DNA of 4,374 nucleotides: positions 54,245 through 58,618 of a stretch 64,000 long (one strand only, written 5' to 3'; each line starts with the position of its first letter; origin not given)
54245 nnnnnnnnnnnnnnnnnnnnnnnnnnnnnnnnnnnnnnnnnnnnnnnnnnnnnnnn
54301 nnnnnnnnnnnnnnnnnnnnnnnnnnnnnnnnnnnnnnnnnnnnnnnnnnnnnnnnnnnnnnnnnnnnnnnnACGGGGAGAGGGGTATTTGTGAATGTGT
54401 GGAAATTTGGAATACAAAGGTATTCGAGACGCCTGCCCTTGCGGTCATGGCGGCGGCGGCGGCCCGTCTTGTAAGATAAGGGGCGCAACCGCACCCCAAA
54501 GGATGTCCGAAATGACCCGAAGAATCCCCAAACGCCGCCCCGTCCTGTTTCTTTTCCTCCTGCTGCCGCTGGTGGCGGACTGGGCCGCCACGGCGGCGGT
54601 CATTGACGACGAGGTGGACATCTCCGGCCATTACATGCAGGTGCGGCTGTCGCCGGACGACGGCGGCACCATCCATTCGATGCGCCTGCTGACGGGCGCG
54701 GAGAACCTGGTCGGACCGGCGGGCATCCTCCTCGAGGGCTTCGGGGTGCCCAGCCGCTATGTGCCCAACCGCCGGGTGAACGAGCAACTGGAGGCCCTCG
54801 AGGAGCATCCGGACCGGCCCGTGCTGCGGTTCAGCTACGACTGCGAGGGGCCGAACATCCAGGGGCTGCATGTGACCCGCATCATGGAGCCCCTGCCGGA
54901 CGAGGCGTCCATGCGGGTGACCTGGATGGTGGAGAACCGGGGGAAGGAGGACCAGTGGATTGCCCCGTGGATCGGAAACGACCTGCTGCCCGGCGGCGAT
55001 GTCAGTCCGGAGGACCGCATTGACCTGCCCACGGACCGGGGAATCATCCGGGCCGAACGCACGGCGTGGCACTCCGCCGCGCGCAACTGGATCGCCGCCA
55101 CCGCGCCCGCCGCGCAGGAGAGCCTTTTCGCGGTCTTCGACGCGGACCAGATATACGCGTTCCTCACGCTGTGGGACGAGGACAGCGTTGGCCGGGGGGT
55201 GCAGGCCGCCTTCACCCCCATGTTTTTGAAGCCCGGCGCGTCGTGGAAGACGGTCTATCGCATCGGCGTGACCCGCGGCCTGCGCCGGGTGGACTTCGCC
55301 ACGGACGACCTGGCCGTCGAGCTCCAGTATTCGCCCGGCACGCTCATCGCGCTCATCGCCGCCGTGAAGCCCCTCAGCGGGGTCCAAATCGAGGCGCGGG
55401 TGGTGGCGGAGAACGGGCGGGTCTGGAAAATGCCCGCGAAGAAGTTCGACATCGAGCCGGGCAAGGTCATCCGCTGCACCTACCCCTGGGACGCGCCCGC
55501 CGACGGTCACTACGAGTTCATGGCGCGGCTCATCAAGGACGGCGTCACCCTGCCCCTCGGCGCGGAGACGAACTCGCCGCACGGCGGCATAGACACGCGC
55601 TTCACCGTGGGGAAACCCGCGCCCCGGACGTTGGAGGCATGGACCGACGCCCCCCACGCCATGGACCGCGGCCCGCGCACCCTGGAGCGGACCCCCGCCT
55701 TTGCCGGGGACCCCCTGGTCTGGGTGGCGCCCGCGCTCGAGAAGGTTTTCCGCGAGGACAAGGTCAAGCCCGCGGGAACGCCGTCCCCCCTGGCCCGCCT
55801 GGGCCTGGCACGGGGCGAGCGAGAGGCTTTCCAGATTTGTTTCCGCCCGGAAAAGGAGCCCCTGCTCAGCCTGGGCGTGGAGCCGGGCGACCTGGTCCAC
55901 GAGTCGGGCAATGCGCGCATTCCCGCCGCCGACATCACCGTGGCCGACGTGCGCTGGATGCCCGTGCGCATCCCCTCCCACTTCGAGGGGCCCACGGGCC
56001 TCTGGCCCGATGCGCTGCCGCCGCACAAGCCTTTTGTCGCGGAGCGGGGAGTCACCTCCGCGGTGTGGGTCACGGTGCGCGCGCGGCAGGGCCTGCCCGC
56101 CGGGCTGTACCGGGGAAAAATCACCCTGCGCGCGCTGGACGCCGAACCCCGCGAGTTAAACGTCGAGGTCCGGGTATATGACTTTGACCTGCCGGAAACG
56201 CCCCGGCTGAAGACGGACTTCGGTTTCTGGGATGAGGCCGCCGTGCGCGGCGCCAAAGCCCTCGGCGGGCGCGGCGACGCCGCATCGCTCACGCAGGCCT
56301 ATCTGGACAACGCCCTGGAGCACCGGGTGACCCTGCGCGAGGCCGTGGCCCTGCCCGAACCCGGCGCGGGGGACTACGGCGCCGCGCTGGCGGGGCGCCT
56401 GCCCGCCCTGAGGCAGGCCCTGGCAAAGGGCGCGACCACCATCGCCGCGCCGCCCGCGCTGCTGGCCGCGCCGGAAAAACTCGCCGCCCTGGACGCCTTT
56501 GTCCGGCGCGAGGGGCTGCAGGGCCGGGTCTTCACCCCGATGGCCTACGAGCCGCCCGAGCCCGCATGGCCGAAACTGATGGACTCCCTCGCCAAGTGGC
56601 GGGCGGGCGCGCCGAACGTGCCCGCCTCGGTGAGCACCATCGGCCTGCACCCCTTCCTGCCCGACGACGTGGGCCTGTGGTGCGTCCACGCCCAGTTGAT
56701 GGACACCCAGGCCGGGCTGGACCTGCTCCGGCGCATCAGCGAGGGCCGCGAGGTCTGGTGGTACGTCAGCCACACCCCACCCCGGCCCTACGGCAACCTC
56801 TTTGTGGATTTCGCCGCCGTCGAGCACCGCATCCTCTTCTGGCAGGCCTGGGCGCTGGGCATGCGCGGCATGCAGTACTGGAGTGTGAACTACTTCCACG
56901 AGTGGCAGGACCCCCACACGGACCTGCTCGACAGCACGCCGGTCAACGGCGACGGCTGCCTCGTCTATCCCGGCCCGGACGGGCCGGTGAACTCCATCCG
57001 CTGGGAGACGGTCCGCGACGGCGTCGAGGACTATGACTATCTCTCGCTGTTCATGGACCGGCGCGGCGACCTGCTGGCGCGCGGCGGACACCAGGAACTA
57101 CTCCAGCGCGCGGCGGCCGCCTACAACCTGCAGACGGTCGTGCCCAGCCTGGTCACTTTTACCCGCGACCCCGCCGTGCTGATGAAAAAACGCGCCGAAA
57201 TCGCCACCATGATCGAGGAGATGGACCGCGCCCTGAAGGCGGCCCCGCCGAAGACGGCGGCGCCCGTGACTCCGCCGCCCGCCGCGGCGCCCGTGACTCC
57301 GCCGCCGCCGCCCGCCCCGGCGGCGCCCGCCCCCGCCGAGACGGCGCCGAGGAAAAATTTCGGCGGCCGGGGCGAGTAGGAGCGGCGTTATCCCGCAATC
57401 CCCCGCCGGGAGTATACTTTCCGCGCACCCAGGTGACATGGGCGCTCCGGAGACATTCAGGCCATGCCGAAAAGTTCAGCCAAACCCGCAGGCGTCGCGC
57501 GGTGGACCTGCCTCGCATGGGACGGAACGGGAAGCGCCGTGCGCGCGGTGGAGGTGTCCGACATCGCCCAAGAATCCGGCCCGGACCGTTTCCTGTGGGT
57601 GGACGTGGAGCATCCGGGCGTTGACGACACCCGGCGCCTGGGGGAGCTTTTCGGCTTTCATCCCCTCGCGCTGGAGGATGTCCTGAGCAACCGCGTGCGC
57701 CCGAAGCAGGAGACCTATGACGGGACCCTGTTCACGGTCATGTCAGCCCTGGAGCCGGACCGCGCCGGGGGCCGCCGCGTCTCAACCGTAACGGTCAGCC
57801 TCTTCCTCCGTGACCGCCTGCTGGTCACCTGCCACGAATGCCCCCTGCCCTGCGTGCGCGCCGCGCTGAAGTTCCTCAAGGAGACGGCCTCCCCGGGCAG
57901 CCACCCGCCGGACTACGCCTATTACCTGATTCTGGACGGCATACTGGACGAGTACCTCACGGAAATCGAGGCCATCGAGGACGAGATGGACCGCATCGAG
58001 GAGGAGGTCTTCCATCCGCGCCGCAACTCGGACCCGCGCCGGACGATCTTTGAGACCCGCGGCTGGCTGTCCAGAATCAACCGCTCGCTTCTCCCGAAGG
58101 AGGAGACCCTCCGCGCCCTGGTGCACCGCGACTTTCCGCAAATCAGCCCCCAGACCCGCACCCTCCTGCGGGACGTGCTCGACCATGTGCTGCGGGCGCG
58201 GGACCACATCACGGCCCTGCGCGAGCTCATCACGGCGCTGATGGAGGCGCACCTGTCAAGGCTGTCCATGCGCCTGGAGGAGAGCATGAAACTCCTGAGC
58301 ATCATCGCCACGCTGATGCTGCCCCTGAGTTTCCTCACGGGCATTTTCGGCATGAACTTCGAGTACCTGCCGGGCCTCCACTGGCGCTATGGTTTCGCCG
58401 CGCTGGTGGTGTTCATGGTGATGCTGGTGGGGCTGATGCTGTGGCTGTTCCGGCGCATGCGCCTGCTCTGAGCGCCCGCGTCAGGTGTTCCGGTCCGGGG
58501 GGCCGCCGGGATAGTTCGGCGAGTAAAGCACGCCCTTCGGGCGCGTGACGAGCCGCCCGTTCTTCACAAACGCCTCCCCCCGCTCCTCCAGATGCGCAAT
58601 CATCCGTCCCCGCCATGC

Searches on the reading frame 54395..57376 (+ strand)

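Call 36: search_protein_families(library=pfam, proteins=[window:54395-57376:+], max_evalue=0.001)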
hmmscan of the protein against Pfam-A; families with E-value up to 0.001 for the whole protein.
window:54395-57376:+ (994 aa): 1 family
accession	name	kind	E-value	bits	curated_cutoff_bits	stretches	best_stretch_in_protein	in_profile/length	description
PF13320.12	GH123_cat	-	1.4e-20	74.4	23.1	1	696-885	139-323/324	Glycoside hydrolase 123, catalytic domain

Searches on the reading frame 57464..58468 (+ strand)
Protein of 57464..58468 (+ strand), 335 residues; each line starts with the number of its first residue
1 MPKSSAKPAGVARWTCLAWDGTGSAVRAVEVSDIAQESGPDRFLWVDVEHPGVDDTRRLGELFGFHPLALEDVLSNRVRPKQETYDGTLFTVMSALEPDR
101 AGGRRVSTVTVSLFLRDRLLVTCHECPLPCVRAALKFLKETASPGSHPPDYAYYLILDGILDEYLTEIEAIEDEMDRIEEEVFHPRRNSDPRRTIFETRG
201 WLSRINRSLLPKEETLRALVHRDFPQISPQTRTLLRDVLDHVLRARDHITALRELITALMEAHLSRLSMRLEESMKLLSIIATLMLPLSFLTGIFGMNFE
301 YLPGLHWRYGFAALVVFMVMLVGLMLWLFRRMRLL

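Call 60: search_protein_families(library=pfam, proteins=[window:57464-58468:+], max_evalue=0.001)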
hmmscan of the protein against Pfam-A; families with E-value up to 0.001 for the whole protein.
window:57464-58468:+ (335 aa): 1 family
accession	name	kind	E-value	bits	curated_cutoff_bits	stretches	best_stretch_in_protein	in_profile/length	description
PF01544.23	CorA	-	2.5e-69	234.3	27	1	42-331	3-292/292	CorA-like Mg2+ transporter protein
